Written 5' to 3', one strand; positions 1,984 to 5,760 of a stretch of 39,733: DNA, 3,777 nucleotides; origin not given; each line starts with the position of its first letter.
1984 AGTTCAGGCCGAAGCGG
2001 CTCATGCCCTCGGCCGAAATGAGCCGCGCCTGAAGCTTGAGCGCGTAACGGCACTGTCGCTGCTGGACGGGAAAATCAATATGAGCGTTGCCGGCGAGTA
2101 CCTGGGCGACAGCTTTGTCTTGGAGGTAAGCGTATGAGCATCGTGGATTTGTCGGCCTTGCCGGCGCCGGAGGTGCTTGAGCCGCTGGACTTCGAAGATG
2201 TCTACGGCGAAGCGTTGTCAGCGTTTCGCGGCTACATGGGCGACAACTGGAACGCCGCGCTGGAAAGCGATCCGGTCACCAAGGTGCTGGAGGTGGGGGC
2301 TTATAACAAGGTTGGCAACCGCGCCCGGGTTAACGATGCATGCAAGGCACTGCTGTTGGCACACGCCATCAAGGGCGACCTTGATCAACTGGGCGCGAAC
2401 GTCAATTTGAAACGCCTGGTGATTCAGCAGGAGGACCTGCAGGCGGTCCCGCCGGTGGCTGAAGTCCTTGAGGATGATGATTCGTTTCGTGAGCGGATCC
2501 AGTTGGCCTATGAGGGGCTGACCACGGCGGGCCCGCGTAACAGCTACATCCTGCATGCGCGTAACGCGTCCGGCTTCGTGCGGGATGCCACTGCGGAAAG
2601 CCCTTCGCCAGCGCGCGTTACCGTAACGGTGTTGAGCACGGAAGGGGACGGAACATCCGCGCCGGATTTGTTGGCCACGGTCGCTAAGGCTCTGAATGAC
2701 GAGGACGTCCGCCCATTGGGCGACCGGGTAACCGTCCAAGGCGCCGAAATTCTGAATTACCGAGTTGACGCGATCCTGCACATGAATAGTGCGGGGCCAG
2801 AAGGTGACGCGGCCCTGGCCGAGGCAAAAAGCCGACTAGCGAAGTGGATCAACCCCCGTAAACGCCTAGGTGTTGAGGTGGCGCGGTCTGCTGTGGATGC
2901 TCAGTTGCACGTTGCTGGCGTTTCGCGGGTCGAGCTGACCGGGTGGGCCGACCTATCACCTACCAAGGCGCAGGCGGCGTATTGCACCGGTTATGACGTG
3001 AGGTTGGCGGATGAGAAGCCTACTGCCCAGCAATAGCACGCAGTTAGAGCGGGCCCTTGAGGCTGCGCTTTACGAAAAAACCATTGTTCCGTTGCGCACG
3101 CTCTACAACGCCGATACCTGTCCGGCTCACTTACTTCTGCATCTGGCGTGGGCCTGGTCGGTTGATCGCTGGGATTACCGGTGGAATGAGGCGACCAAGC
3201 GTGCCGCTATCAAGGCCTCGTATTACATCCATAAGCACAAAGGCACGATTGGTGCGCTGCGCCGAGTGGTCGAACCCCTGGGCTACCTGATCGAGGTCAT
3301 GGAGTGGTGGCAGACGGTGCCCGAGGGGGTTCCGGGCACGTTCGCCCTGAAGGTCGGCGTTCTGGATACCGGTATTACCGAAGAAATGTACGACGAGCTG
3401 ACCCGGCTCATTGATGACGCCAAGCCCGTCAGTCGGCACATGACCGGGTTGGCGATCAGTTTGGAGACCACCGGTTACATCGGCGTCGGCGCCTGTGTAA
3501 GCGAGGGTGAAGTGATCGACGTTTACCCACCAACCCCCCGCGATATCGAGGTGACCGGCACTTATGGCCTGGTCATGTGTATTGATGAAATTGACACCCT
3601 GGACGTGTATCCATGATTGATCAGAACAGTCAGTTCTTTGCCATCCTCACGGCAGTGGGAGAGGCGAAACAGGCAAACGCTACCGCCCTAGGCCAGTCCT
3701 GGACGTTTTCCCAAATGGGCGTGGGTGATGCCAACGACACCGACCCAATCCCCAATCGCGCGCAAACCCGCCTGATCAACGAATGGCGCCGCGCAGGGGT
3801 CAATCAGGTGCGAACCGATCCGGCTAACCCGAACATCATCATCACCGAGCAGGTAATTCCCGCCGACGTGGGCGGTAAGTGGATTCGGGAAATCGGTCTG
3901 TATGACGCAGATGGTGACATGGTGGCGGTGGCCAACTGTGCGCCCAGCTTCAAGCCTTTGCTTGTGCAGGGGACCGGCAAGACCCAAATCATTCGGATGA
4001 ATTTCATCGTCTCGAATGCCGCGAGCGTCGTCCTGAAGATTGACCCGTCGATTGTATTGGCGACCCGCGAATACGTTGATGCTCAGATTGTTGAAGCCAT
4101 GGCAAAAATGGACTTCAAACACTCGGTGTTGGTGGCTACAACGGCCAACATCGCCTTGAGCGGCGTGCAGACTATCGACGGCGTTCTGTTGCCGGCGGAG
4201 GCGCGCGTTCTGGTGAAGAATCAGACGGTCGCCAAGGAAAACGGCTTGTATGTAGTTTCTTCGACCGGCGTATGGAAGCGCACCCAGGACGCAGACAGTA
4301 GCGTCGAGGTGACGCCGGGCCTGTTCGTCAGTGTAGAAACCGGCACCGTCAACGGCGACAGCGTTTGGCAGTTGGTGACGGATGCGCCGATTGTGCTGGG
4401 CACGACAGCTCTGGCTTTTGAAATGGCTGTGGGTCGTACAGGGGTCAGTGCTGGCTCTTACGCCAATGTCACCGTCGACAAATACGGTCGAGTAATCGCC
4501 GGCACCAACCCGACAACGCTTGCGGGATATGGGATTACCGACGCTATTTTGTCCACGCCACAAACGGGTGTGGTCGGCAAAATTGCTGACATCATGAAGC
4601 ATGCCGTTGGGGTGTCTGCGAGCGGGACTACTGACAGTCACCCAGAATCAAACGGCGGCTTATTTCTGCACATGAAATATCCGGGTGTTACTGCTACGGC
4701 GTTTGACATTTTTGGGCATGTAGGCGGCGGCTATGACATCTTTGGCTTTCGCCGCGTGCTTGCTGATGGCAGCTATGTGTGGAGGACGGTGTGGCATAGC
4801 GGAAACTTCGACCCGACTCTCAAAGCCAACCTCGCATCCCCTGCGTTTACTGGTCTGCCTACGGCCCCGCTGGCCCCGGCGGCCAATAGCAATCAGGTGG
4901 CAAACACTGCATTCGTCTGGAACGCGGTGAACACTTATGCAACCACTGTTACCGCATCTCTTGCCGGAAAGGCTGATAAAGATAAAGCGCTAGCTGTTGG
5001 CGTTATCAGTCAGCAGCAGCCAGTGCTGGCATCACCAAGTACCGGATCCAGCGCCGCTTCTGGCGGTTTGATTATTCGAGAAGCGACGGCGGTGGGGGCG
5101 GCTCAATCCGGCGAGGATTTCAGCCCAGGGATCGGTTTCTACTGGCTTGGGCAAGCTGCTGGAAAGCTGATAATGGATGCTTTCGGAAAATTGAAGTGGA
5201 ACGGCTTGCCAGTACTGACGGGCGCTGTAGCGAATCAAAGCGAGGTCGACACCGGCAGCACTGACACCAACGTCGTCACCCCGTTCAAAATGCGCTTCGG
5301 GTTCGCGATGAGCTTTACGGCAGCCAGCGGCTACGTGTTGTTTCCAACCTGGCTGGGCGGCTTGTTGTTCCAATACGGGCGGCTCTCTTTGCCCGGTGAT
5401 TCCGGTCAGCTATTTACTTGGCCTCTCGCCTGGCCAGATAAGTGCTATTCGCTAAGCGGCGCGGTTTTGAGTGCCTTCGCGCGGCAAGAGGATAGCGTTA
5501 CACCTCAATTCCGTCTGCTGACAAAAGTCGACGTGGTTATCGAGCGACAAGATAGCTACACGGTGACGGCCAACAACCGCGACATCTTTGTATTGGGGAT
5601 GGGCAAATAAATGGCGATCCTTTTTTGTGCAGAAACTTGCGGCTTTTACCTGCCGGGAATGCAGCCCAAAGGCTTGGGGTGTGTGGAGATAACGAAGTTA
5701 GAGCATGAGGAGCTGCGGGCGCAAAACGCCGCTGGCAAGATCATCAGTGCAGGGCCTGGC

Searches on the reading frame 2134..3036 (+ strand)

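Call 13: search_protein_families(library=phrogs, proteins=[window:2134-3036:+], max_evalue=0.001)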
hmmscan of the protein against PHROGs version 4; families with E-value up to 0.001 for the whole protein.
window:2134-3036:+ (300 aa): 4 families
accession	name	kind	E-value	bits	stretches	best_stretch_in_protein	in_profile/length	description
phrog_4226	-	tail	7.4e-85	284.9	1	70-292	2-224/228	baseplate protein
phrog_6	-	tail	2.5e-59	202.4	1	1-290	53-404/548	baseplate wedge subunit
phrog_14699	-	unknown function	5.6e-11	43.3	1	242-289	4-52/59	-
phrog_1608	-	tail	0.00012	22.6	1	113-236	8-129/192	tail protein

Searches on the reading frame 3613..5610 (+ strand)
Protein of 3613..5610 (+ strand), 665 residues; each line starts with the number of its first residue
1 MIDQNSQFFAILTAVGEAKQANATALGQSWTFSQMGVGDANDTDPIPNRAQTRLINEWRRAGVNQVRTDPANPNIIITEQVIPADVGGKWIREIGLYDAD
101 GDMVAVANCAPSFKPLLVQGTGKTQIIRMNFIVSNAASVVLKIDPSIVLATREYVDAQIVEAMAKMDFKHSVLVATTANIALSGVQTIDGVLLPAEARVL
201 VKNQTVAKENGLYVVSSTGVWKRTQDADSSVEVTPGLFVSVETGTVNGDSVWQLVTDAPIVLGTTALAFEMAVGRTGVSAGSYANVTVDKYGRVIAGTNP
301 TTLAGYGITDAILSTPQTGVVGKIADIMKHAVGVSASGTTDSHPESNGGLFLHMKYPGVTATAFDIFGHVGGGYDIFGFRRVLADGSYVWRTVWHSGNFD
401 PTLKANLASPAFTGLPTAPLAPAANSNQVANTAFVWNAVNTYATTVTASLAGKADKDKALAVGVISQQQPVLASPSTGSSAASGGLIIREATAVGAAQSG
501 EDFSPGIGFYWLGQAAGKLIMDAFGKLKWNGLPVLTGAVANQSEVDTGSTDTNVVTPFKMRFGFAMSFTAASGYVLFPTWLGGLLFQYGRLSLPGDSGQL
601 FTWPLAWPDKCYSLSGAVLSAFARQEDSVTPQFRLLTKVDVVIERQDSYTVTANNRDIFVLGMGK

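Call 13: search_protein_families(library=phrogs, proteins=[window:3613-5610:+], max_evalue=0.001)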
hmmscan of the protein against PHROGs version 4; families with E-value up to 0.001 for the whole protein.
window:3613-5610:+ (665 aa): 39 families (the best 25 are shown)
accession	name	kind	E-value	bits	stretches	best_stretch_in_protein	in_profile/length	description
phrog_11518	-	tail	2.1e-131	440.7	1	5-568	1-395/812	tail fiber protein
phrog_14570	-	unknown function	1.5e-112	378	1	1-271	1-271/540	-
phrog_5181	-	unknown function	1.5e-104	351.9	2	5-320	2-232/763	-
phrog_327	-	tail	1.1e-100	339.8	1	1-479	1-273/618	tail protein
phrog_27782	-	unknown function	1.3e-86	292.8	1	5-298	2-296/644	-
phrog_6202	-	tail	3.9e-74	251.9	1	6-287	3-283/636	tail fiber protein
phrog_988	-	tail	3.9e-72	245.4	1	5-162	3-160/574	tail protein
phrog_1780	-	tail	1.5e-67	229.9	1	5-166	3-163/855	tail collar fiber protein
phrog_381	-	tail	1.9e-58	200.1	1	7-161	4-161/566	tail fiber protein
phrog_16867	-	unknown function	2e-53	182.9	1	158-457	64-364/631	-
phrog_7032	-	tail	7.2e-52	177.5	2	7-175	4-172/866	tail fiber protein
phrog_4618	-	tail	4.3e-44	151.9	1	6-167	3-164/413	tail collar fiber protein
phrog_295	-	tail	5.7e-43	148.8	1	5-163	163-321/794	tail fiber protein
phrog_1162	-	tail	5.9e-40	138.3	1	5-162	3-160/354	tail fiber protein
phrog_2137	-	tail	1.4e-39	137.2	1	5-171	3-172/267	tail fiber protein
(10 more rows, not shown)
